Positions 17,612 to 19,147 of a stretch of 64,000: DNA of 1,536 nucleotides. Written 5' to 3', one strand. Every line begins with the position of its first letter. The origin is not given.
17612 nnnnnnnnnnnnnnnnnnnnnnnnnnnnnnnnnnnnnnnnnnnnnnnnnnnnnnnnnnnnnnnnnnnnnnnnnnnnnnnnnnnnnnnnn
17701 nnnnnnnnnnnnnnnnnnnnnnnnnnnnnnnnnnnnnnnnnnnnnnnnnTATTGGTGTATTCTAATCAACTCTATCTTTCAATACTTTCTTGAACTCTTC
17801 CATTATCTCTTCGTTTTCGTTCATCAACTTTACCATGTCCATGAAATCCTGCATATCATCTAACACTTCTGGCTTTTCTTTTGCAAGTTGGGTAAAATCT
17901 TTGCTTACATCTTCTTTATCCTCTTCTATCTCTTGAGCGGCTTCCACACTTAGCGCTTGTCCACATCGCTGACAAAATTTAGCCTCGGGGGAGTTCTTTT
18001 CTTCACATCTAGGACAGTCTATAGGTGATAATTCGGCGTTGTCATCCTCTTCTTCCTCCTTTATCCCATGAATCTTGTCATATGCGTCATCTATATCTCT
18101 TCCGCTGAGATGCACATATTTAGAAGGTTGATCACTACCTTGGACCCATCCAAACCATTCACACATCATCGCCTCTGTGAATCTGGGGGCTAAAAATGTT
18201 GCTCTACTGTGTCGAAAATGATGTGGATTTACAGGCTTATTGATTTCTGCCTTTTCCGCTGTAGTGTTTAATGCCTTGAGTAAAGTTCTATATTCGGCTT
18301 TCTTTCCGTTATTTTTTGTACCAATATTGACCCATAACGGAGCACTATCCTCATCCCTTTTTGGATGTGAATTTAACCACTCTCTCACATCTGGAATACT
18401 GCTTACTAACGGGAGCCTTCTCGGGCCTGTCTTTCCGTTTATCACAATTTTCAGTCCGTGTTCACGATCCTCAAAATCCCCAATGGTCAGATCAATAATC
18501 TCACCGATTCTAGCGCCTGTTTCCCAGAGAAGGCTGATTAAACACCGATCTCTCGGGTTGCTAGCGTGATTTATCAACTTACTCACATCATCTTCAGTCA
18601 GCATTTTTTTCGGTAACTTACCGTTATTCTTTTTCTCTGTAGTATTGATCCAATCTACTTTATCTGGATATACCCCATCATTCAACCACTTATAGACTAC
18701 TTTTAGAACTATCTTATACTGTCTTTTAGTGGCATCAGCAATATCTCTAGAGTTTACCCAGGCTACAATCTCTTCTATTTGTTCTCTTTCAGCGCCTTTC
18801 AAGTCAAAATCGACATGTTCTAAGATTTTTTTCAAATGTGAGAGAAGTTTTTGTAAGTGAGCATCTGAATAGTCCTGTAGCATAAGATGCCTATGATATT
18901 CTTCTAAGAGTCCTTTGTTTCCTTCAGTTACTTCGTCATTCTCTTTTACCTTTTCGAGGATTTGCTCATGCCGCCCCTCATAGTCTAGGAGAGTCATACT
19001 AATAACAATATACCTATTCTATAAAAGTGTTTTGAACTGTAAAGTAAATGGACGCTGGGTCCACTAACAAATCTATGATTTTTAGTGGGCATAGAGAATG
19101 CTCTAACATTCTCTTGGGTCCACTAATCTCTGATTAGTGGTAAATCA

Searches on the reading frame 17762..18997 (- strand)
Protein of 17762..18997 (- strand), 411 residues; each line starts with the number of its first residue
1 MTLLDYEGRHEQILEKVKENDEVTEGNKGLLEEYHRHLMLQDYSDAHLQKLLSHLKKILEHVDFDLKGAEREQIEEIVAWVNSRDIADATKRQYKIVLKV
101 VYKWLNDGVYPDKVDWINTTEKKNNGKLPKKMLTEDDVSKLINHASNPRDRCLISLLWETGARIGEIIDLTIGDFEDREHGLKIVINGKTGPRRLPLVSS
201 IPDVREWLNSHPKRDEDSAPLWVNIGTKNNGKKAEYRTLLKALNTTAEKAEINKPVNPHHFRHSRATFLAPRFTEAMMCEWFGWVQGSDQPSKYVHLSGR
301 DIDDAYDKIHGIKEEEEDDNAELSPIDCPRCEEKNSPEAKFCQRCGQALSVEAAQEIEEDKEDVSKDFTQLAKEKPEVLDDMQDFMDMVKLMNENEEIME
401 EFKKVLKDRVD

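Call 7: search_protein_families(library=pfam, proteins=[window:17762-18997:-])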
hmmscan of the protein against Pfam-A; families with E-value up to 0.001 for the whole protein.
window:17762-18997:- (411 aa): 3 families
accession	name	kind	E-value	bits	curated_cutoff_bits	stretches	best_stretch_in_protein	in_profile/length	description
PF00589.27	Phage_integrase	-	1.4e-18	67.7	27.1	1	132-296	2-167/172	Phage integrase family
PF12773.13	DZR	-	8.4e-06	26.3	27.3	1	328-349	1-22/45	Double zinc ribbon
PF13240.11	Zn_Ribbon_1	-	1.7e-05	24.9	25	1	328-349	2-23/23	zinc-ribbon domain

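Call 13: find_related_loci(query=window:17762-18997:-, collection=genome_contigs, flank=6000)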
Query window:17762-18997:- (411 aa) in genome_contigs; peptide patterns used: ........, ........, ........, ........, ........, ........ (x = any residue, [..] = any of these).
119 stretches matched a pattern, but none encodes a relative of the query by tblastn (E <= 1e-3).

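Call 14: find_homologous_proteins(query=window:17762-18997:-)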
Query window:17762-18997:- (411 aa): 1605 proteins with E <= 0.001 among 5388 candidates; the best 120 are listed.
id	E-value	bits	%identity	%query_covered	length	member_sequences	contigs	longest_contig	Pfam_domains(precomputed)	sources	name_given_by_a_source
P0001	8.7e-278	939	100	100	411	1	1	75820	PF13240.12,PF12773.14,PF00589.28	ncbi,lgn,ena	-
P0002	2.6e-218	743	79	98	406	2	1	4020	PF13240.12,PF12773.14,PF00589.28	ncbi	-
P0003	3.3e-208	710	76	97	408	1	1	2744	PF13240.12,PF12773.14,PF00589.28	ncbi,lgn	ncbi:MAG: tyrosine-type recombinase/integrase [archaeon]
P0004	2.3e-180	618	62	99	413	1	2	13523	PF00589.28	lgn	-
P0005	1.9e-172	592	62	98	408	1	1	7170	PF13240.12,PF12773.14,PF00589.28,PF13248.12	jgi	-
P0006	4.7e-165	567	59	98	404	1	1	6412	PF12773.14,PF00589.28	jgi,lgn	-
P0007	1.5e-162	559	59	98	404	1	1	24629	PF12773.14,PF24463.2,PF00589.28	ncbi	-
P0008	1.3e-161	556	62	90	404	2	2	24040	PF13240.12,PF12773.14,PF24463.2,PF00589.28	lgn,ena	-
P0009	6.5e-159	547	55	100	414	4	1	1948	PF13240.12,PF12773.14,PF00589.28,PF13248.12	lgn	-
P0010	1.1e-156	540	56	95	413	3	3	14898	PF00589.28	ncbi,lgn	-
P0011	1.3e-156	540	57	98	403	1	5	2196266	PF12773.14,PF00589.28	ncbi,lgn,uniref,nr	ncbi:integrase family protein [Ferroglobus placidus DSM 10642]|uniref:Integrase family protein n=1 T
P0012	3.5e-155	535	54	100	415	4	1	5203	PF13240.12,PF12773.14,PF00589.28,PF13248.12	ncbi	-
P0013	5.9e-155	534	56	100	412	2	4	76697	PF00589.28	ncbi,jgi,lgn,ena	-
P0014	7.4e-155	534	57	94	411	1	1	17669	PF00589.28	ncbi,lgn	-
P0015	2.0e-154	533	56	98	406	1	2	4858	PF12773.14,PF00589.28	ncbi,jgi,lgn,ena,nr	ncbi:integrase [Archaeoglobales archaeon]|nr:MAG: integrase [Archaeoglobales archaeon]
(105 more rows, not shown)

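Call 15: find_encoding_contigs(protein=P0002, flank=5000, max_places=3)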
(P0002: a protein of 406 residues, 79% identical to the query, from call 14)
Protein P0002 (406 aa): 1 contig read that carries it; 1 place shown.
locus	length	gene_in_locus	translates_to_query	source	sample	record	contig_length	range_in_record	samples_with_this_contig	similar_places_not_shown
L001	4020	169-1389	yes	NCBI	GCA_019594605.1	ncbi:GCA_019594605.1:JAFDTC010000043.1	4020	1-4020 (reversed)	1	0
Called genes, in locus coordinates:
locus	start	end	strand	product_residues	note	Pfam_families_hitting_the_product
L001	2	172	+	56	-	?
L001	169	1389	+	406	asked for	PF00589:Phage_integrase, PF12773:DZR (weak), PF13240:Zn_Ribbon_1 (weak)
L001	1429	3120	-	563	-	-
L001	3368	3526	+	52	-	-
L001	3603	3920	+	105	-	-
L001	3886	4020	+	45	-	?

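Call 16: find_encoding_contigs(protein=P0003, flank=5000, max_places=3)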
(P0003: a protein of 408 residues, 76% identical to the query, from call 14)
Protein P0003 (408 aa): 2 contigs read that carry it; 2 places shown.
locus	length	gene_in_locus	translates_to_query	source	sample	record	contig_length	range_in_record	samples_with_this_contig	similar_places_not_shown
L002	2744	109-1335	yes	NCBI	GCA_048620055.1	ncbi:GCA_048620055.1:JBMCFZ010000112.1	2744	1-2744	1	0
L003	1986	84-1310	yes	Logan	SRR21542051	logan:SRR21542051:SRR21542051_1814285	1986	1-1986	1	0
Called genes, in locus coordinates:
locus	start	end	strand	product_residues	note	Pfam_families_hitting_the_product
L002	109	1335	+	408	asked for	PF00589:Phage_integrase, PF12773:DZR (weak), PF13240:Zn_Ribbon_1 (weak)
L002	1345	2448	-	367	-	-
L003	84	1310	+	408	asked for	PF00589:Phage_integrase, PF12773:DZR (weak), PF13240:Zn_Ribbon_1 (weak)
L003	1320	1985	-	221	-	?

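Call 17: find_encoding_contigs(protein=P0004, flank=8000, max_places=3)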
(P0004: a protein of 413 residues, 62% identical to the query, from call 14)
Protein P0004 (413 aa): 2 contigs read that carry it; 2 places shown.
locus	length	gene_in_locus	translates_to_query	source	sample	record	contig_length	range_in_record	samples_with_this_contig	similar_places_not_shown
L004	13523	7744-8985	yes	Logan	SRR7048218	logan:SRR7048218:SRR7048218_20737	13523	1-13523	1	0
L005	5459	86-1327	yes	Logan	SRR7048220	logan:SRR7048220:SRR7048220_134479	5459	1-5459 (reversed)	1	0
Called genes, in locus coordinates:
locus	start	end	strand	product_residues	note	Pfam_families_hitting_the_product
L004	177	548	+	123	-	-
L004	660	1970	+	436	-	PF05222:AlaDh_PNT_N, PF01262:AlaDh_PNT_C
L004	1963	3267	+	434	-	PF03435:Sacchrp_dh_NADP, PF16653:Sacchrp_dh_C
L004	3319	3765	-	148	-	-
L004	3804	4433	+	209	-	PF06271:RDD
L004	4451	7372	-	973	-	PF13191:AAA_16, PF13428:TPR_14 (faint), PF13431:TPR_17 (faint), PF13424:TPR_12, PF17874:TPR_MalT, PF13424:TPR_12, PF00515:TPR_1 (weak), PF13424:TPR_12, +10 more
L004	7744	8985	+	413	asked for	PF00589:Phage_integrase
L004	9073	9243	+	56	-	-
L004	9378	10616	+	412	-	PF13401:AAA_22, PF00004:AAA (weak), PF22703:Cdc6_lid, PF09079:WHD_Cdc6 (weak)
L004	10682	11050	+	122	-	-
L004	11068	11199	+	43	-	-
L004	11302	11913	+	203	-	-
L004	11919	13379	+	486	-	-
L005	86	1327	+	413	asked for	PF00589:Phage_integrase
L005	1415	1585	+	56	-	-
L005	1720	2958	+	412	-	PF13401:AAA_22, PF00004:AAA (weak), PF22703:Cdc6_lid, PF09079:WHD_Cdc6 (weak)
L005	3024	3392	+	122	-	-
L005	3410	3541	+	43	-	-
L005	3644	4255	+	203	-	-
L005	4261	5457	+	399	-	?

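Call 27: find_related_loci(query=A1, collection=genome_contigs, flank=8000)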
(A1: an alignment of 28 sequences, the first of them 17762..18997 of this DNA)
Query A1 (411 aa) in genome_contigs; peptide patterns used: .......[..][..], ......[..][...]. (x = any residue, [..] = any of these).
374 stretches matched a pattern; 284 encode a relative of the query (tblastn E <= 1e-3); the best 80 are kept; 80 distinct loci.
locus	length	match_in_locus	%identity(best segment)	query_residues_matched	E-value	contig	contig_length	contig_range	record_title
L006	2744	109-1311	76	1-400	0e+0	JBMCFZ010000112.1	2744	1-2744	MAG: archaeon isolate C5M10_49 NODE_20945_length_2744_cov_6.316846, whole genome shotgun sequence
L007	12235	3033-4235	57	1-403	4e-166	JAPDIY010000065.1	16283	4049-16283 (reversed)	MAG: Archaeoglobi archaeon isolate S5B9_HD70 c_000000000923, whole genome shotgun sequence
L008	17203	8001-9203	59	1-403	1e-163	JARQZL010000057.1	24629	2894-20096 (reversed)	MAG: Archaeoglobales archaeon isolate INS_M23_B45 DNNIEKAA_57, whole genome shotgun sequence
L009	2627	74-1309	56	1-411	1e-168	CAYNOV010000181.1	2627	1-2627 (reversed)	MAG TPA_asm: uncultured Thermoplasmata archaeon isolate binchicken_co32_401 genome assembly, contig: NODE_76348_length_2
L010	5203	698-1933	54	1-410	3e-152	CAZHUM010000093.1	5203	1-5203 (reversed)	MAG TPA_asm: uncultured Thermoplasmata archaeon isolate SRP141376_co2_322 genome assembly, contig: NODE_26014_length_520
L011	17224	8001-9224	50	1-406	4e-147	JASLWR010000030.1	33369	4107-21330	MAG: Thermoplasmatota archaeon isolate ETNP2_MAG_1 NODE_30_length_33369_cov_4.325363, whole genome shotgun sequence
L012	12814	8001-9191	52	15-410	3e-146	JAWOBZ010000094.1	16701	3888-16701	MAG: Thermoplasmata archaeon isolate BLK3-3.bin.4 k191_885299, whole genome shotgun sequence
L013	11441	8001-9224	51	1-406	2e-144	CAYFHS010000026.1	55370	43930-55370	MAG TPA_asm: uncultured archaeon isolate ERP003628_co1_33 genome assembly, contig: NODE_102_length_55370_cov_10.907638,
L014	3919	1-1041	56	64-408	5e-144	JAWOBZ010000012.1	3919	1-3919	MAG: Thermoplasmata archaeon isolate BLK3-3.bin.4 k191_365138, whole genome shotgun sequence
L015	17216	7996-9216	50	1-403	2e-138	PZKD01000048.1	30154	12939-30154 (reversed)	Archaeon SCG-AAA382B04 isolate SCG-AAA382B04 AAA382B04_14, whole genome shotgun sequence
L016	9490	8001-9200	52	1-408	2e-137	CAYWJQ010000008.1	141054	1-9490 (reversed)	MAG TPA_asm: uncultured Thermoplasmata archaeon isolate ERP127260_co1_25 genome assembly, contig: NODE_11_length_141054_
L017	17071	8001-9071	54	5-361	3e-135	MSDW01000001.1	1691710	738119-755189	MAG: Candidatus Methanohalarchaeum thermophilum isolate HMET1 HMET1_1, whole genome shotgun sequence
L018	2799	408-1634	48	1-410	1e-140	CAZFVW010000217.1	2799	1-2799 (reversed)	MAG TPA_asm: uncultured Thermoplasmata archaeon isolate SRP141376_co2_58 genome assembly, contig: NODE_53470_length_2799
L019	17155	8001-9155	49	1-398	5e-132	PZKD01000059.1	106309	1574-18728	Archaeon SCG-AAA382B04 isolate SCG-AAA382B04 AAA382B04_3, whole genome shotgun sequence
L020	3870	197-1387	50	1-406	2e-135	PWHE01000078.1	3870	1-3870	MAG: Mollicutes bacterium isolate T1Sed10_136R1 T1-Sed10-C32773, whole genome shotgun sequence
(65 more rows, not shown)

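Call 34: search_dna_similar(query=window:17762-18997:-, collection=phages, mode=protein, max_rows=20)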
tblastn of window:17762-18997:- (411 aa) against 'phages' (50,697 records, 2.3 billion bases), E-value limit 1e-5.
Records with a match: 24; places in all: 24; records where one place covers at least 80% of the query: 6.
Best place of each record, by identity: <60% 24.
By first word of the organism name: Listeria 6; Halorubrum 5; Bacteriophage 4; Thomasclavelia 2; Methanocaldococcus 2; Pleomorphic 1; Geoglobus 1; Caudoviricetes 1; Alicyclobacillus 1; Thermus 1.
By host as written in the record: - 6; Listeria monocytogenes 6; Halorubrum sp. 2; Thomasclavelia ramosa YY17 2; Methanocaldococcus fervens 2; Archaeoglobus sp. JdFR-37 1; Geoglobus acetivorans strain SBH6 1; Halorubrum coriense 1; and 3 more.
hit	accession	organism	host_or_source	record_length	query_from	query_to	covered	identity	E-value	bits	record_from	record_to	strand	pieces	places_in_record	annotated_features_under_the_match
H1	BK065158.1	Pleomorphic virus ThalV2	Archaeoglobus sp. JdFR-37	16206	22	399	92%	34.5%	3e-66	234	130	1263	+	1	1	xerC: tyrosine recombinase XerC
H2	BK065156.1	Geoglobus acetivorans pleomorphic virus 1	Geoglobus acetivorans strain SBH6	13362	27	399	91%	33.4%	7e-62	221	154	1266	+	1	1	integrase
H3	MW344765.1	Halorubrum virus Humcor1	Halorubrum coriense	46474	14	405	95%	31.0%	2e-44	171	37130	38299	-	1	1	int: integrase family protein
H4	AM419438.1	Halorubrum virus BJ1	hypersaline lake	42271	14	398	94%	29.1%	6e-40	157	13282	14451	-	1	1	hypothetical protein (x2)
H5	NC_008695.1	Halorubrum virus BJ1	hypersaline lake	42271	14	398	94%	29.1%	6e-40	157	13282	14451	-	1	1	hypothetical protein | tyrosine-type recombinase/integrase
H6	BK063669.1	Caudoviricetes sp. vir524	Methanomicrobiales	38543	15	362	85%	28.5%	2e-41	162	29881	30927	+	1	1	integrase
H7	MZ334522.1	Halorubrum tailed virus 27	Halorubrum sp.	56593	118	378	64%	25.2%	7e-15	83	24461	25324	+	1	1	integrase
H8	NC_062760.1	Halorubrum tailed virus 27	Halorubrum sp.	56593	118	378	64%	25.2%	7e-15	83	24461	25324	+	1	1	integrase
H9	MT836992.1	Bacteriophage sp.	human fecal samples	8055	30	310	68%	23.3%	7e-6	54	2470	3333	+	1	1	record has no annotation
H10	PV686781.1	Alicyclobacillus phage MMB025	Alicyclobacillus acidoterrestris MMB007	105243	86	309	55%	27.8%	1e-8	63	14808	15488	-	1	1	integrase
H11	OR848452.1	Listeria phage LM 4-14-1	Listeria monocytogenes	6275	70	310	59%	25.1%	9e-7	57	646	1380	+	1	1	record has no annotation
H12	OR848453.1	Listeria phage LM 4-14-1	Listeria monocytogenes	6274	70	310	59%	25.1%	9e-7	57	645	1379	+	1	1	record has no annotation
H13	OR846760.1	Listeria phage LM 4-11-1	Listeria monocytogenes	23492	70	310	59%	25.1%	1e-6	57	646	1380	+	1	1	record has no annotation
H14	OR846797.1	Listeria phage LM 4-11-1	Listeria monocytogenes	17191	70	310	59%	25.1%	1e-6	57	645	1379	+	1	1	record has no annotation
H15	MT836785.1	Bacteriophage sp.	human fecal samples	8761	30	269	58%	23.9%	5e-6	55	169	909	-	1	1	record has no annotation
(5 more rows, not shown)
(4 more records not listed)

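Call 35: search_dna_similar(query=window:17762-18997:-, collection=plasmids, mode=protein, max_rows=25)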
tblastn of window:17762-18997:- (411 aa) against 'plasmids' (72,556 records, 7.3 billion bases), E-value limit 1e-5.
Records with a match: 248; places in all: 271; records where one place covers at least 80% of the query: 12.
Best place of each record, by identity: <60% 248.
By first word of the organism name: Bacillus 82; Nostoc 22; Synechococcus 10; Priestia 8; Clostridium 8; Halobacterium 6; Staphylococcus 6; Calothrix 5; Photobacterium 4; Geminocystis 4; and 65 more.
By predicted mobility (MOB-suite, as given by PLSDB): non-mobilizable 168; conjugative 41; mobilizable 39.
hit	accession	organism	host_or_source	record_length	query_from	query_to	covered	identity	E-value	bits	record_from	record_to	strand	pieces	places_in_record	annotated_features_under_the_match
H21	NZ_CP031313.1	Halobellus limi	Cell culture,Taibei marine solar ...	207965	1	306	74%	46.5%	9e-79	272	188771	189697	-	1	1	tyrosine-type recombinase/integrase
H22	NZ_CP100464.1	Salinigranum marinum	cell culture,Saline soil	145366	1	306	74%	45.8%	1e-76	266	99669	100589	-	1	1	tyrosine-type recombinase/integrase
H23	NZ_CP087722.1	Halalkaliarchaeum sp. AArc-CO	Kulunda Steppe hypersaline lake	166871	1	305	71%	47.1%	3e-61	263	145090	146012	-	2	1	site-specific integrase | phage integrase N-terminal SAM-like domain-containing protein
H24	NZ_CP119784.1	Haladaptatus sp. YSMS36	cell culture,sediment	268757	23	400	92%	32.7%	2e-49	187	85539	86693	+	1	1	tyrosine-type recombinase/integrase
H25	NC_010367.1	Halobacterium salinarum NRC-34001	-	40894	12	411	97%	25.5%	9e-24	111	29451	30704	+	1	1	site-specific integrase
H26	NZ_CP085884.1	Halobacterium salinarum NRC-34001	Genome,Canadian salted buffalo hide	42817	12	411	97%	25.5%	9e-24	111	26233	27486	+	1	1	site-specific integrase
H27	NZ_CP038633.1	Halobacterium salinarum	cell culture,DSM:3754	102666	12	411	97%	25.5%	9e-24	111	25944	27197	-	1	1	site-specific integrase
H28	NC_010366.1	Halobacterium salinarum NRC-34001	-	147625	12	411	97%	25.5%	1e-23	111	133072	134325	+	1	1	site-specific integrase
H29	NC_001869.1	Halobacterium salinarum NRC-34001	-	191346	12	411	97%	25.5%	1e-23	111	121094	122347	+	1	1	site-specific integrase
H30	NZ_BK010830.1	Halobacterium salinarum NRC-34001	-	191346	12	411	97%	25.5%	1e-23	111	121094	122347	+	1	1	site-specific integrase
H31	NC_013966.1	Haloferax volcanii DS2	-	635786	48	387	83%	28.2%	8e-17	90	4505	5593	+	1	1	site-specific integrase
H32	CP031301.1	Natrinema thermotolerans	Cell culture,Korean salt-fermented food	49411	5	411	99%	23.4%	1e-20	102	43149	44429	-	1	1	site-specific integrase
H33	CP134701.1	Natrialbaceae archaeon CCL63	cell culture,lake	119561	5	371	89%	23.6%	5e-16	88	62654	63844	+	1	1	record has no annotation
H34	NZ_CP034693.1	Halorubrum sp. BOL3-1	-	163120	92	384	71%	28.1%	9e-22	105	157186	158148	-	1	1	site-specific integrase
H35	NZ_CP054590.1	Halolamina sp. CBA1230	solar salt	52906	43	411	90%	21.9%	5e-15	85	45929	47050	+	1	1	site-specific integrase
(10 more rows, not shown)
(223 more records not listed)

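Call 36: find_related_loci(query=A1, collection=viral_contigs, flank=10000)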
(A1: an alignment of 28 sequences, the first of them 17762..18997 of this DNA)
Query A1 (411 aa) in viral_contigs; peptide patterns used: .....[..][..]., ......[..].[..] (x = any residue, [..] = any of these).
16 stretches matched a pattern; 1 encode a relative of the query (tblastn E <= 1e-3); 1 distinct loci.
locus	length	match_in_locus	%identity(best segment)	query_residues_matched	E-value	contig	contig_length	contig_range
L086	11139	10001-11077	32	22-387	3e-63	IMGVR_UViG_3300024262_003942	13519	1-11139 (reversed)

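Call 46: find_encoding_contigs(protein=P0011, flank=10000, max_places=3)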
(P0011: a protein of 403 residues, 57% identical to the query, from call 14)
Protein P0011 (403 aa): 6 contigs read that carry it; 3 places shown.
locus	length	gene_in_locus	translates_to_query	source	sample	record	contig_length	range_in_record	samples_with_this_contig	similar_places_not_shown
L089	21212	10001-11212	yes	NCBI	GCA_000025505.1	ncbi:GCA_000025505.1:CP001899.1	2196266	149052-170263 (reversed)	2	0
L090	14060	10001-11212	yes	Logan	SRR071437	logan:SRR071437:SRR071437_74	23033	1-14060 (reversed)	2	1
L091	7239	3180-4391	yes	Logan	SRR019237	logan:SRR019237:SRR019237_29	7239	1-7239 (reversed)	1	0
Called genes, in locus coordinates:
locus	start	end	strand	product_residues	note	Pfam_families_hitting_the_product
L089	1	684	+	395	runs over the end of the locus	PF00764:Arginosuc_synth, PF20979:Arginosuc_syn_C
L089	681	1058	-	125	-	PF13622:4HBT_3 (faint), PF03061:4HBT, PF22636:FlK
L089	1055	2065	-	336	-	PF04055:Radical_SAM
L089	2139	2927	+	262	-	PF01975:SurE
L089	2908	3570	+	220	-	PF00455:DeoRC (faint), PF06026:Rib_5-P_isom_A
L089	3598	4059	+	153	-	PF00149:Metallophos, PF12850:Metallophos_2, PF14582:Metallophos_3 (faint)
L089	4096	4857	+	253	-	PF02463:SMC_N (faint), PF00005:ABC_tran, PF13304:AAA_21 (faint)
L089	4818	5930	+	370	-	PF01458:SUFBD_core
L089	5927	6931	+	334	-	PF26686:DUF8575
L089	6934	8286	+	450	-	PF02403:Seryl_tRNA_N, PF00587:tRNA-synt_2b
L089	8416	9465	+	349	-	PF24374:DUF7530, PF01243:PNPOx_N (weak), PF12900:Pyridox_ox_2 (weak)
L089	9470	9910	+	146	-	PF01243:PNPOx_N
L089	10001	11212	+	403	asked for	PF00589:Phage_integrase, PF12773:DZR (weak)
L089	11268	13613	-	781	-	PF18884:TSP3_bac (weak)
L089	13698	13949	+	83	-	PF25213:HVO_A0261_N, PF01047:MarR (weak), PF13545:HTH_Crp_2 (weak), PF13412:HTH_24 (weak)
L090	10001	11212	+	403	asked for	PF00589:Phage_integrase, PF12773:DZR (weak)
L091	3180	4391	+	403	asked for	PF00589:Phage_integrase, PF12773:DZR (weak)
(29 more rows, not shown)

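Call 47: find_encoding_contigs(protein=P0013, flank=10000, max_places=3)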
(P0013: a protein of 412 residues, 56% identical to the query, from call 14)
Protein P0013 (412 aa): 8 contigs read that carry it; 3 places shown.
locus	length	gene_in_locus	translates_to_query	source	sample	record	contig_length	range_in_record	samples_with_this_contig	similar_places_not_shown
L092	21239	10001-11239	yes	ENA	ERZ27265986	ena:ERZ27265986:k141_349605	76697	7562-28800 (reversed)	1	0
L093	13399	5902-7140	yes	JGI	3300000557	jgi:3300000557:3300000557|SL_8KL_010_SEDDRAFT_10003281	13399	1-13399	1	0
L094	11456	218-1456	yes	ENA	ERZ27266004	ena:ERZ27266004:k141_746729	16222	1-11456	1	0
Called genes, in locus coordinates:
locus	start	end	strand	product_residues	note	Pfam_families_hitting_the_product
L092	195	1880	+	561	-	PF00501:AMP-binding, PF13193:AMP-binding_C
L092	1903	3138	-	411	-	PF09861:Lar_N, PF21113:LarA_C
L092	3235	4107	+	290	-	-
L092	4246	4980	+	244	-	PF23023:Anti-Pycsar_Apyc1, PF00753:Lactamase_B, PF12706:Lactamase_B_2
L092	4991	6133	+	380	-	PF13439:Glyco_transf_4, PF00534:Glycos_transf_1, PF13692:Glyco_trans_1_4, PF13524:Glyco_trans_1_2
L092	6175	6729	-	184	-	-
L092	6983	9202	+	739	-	PF18998:Flg_new_2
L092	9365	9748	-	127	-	PF00190:Cupin_1 (weak), PF02311:AraC_binding, PF07883:Cupin_2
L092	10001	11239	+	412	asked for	PF00589:Phage_integrase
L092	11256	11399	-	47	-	-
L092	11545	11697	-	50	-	-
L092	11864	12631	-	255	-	PF24698:DUF7662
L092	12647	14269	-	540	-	PF01935:DUF87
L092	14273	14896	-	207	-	PF26500:DUF8166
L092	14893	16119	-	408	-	PF09376:NurA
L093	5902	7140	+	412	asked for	PF00589:Phage_integrase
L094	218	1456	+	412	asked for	PF00589:Phage_integrase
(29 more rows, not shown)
